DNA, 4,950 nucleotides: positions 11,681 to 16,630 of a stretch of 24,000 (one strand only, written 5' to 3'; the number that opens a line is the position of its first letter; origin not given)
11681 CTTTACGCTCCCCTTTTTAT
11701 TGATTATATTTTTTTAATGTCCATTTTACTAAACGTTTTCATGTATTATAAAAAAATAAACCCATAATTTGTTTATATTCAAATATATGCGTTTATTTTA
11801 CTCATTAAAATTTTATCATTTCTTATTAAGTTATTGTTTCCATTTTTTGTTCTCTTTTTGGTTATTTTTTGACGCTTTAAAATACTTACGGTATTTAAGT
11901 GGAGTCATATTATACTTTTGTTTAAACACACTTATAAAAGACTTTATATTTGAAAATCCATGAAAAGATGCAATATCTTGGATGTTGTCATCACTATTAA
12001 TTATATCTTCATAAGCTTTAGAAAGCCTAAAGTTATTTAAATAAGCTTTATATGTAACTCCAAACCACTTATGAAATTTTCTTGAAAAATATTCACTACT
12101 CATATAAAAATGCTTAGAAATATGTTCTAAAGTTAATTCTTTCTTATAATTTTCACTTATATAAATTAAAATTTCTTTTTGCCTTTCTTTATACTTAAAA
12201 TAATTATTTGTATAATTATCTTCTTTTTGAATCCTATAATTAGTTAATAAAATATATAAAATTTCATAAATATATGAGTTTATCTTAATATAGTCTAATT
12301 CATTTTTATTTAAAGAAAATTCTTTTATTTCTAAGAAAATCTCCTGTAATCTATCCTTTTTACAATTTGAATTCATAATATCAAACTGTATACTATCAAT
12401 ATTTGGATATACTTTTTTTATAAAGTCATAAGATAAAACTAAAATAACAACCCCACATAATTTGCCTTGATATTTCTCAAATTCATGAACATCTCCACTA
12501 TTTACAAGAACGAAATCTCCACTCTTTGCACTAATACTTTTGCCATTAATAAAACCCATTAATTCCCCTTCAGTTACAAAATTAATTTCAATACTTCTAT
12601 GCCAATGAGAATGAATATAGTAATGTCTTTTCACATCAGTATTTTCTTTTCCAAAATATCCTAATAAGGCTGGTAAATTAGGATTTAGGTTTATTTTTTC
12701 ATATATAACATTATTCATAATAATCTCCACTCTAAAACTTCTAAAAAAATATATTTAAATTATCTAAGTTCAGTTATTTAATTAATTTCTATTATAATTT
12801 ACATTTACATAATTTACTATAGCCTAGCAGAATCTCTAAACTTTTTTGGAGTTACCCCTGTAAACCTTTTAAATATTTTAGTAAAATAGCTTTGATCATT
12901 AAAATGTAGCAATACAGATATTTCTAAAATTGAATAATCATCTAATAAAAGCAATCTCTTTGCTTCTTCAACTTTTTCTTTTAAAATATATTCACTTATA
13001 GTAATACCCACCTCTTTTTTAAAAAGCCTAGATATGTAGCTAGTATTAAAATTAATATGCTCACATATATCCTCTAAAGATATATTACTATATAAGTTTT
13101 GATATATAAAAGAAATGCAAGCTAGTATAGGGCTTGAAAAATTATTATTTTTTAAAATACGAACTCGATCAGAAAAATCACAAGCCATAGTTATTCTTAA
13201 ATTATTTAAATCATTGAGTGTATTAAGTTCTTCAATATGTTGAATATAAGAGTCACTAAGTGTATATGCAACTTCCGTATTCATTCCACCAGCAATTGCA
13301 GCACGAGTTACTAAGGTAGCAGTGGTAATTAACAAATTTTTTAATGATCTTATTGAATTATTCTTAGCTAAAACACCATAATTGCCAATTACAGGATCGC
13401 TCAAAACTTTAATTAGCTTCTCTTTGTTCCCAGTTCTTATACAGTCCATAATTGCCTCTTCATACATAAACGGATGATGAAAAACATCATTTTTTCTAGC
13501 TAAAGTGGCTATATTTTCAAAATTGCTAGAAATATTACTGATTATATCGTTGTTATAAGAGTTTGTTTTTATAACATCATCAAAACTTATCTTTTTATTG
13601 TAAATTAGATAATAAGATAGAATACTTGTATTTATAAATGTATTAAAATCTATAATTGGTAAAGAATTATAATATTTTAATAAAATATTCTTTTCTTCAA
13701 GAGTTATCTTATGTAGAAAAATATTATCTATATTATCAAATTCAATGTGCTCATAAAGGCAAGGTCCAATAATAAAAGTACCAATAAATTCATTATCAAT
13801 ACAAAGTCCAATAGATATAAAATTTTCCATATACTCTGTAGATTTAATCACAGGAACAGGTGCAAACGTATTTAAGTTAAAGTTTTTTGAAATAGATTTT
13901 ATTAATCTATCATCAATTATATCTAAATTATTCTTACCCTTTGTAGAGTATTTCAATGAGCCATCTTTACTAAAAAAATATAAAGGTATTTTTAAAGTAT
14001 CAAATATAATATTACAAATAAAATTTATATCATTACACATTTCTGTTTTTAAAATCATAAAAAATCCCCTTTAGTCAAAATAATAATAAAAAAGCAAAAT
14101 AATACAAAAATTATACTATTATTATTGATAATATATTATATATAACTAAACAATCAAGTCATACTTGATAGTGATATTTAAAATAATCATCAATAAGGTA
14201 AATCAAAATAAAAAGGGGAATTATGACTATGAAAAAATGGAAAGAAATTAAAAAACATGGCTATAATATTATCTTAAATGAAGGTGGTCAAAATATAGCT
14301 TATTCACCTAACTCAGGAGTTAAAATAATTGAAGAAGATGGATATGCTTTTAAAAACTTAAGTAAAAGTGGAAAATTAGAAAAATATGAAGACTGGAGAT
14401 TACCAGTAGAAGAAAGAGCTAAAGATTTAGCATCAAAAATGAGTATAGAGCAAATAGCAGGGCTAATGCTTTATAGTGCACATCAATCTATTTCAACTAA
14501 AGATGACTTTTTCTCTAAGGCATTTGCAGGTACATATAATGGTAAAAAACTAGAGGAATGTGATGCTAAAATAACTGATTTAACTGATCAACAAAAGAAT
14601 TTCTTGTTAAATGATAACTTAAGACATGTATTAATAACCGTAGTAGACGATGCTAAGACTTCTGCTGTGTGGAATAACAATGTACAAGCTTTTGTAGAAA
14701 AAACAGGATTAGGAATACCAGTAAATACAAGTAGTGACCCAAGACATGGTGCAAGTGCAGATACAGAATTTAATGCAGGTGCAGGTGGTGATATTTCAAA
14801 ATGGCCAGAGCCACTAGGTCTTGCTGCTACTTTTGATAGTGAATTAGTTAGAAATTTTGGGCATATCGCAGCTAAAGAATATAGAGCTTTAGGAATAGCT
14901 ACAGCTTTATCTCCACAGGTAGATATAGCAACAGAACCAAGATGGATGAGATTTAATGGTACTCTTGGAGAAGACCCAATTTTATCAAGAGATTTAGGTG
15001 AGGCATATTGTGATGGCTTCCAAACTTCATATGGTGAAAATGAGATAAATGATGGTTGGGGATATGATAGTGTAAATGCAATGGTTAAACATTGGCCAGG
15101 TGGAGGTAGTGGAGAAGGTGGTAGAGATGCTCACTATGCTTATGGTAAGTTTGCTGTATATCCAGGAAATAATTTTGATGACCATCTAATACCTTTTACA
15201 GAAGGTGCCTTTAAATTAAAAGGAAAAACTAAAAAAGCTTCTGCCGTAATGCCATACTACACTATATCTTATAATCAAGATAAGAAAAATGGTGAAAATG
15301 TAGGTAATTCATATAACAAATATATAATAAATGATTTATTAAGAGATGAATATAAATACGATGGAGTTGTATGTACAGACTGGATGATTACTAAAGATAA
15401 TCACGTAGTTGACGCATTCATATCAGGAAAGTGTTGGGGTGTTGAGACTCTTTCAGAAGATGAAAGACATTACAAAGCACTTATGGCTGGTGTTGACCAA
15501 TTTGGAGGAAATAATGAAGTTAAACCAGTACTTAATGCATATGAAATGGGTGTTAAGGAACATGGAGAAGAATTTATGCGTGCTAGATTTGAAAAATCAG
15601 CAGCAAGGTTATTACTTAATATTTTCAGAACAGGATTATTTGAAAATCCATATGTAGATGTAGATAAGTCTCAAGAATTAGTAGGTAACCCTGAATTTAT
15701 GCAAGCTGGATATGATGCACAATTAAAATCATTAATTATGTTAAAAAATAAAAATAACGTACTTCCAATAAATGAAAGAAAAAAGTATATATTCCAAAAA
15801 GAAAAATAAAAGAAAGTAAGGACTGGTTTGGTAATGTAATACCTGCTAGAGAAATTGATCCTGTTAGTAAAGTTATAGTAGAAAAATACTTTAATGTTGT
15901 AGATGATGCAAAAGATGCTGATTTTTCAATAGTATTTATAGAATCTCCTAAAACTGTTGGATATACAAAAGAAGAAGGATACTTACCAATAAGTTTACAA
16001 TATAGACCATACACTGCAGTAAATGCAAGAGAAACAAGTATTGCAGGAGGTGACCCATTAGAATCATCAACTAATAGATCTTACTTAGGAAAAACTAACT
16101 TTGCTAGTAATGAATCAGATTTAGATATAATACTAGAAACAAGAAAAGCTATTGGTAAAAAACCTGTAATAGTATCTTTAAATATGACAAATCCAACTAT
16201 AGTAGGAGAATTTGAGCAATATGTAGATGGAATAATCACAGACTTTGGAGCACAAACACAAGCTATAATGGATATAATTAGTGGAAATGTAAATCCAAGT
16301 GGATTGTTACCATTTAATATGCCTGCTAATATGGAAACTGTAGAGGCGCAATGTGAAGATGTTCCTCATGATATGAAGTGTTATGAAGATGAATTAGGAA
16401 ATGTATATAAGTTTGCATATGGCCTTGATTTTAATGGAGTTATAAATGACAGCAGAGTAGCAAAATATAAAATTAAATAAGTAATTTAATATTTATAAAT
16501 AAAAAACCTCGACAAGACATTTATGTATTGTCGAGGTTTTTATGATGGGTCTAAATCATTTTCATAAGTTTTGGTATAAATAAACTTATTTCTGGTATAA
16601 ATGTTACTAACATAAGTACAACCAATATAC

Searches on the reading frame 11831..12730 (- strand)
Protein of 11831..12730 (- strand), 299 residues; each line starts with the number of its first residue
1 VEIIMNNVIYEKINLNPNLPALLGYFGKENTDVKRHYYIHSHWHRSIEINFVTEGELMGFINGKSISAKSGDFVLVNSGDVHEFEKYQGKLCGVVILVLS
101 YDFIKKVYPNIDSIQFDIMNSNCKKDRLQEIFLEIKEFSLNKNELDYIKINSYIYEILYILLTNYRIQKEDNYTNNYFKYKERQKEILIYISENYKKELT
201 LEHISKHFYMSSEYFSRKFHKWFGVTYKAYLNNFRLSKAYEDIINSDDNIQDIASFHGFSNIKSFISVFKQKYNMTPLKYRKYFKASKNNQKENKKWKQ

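Call 33: search_protein_families(library=pfam, proteins=[window:11831-12730:-], max_evalue=0.001)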
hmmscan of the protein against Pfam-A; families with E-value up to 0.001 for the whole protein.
window:11831-12730:- (299 aa): 4 families
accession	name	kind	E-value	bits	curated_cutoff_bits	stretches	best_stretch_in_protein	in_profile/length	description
PF12833.13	HTH_18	-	3.4e-18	66.2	33.6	1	205-282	2-79/80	Helix-turn-helix domain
PF00165.29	HTH_AraC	-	7.3e-17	61.5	26.6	2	191-232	1-42/42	Bacterial regulatory helix-turn-helix proteins, AraC family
PF02311.25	AraC_binding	-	4e-07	30.3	21.1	1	36-87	14-64/135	AraC-like ligand binding domain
PF07883.17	Cupin_2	-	7.6e-07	29.2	27.2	1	39-85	11-57/70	Cupin domain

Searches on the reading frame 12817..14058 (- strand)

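Call 33: search_protein_families(library=pfam, proteins=[window:12817-14058:-], max_evalue=0.001)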
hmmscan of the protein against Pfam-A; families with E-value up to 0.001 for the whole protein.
window:12817-14058:- (413 aa): 2 families
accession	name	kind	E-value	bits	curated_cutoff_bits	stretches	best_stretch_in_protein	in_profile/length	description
PF00165.29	HTH_AraC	-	4.5e-21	74.9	26.6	2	321-358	4-41/42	Bacterial regulatory helix-turn-helix proteins, AraC family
PF12833.13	HTH_18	-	1.6e-19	70.4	33.6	1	332-409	2-79/80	Helix-turn-helix domain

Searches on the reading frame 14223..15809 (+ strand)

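Call 33: search_protein_families(library=pfam, proteins=[window:14223-15809:+], max_evalue=0.001)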
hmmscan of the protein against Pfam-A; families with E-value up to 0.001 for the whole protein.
window:14223-15809:+ (528 aa): 1 family
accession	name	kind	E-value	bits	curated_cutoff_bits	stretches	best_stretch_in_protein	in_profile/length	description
PF00933.27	Glyco_hydro_3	-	2.6e-31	109.7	27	1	119-463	15-313/316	Glycosyl hydrolase family 3 N terminal domain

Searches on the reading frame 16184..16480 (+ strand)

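Call 33: search_protein_families(library=pfam, proteins=[window:16184-16480:+], max_evalue=0.001)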
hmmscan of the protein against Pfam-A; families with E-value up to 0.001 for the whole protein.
window:16184-16480:+ (98 aa): 1 family
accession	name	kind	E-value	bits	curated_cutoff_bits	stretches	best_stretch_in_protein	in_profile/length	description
PF01915.27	Glyco_hydro_3_C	-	2.5e-08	34.6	31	1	3-82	122-199/200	Glycosyl hydrolase family 3 C-terminal domain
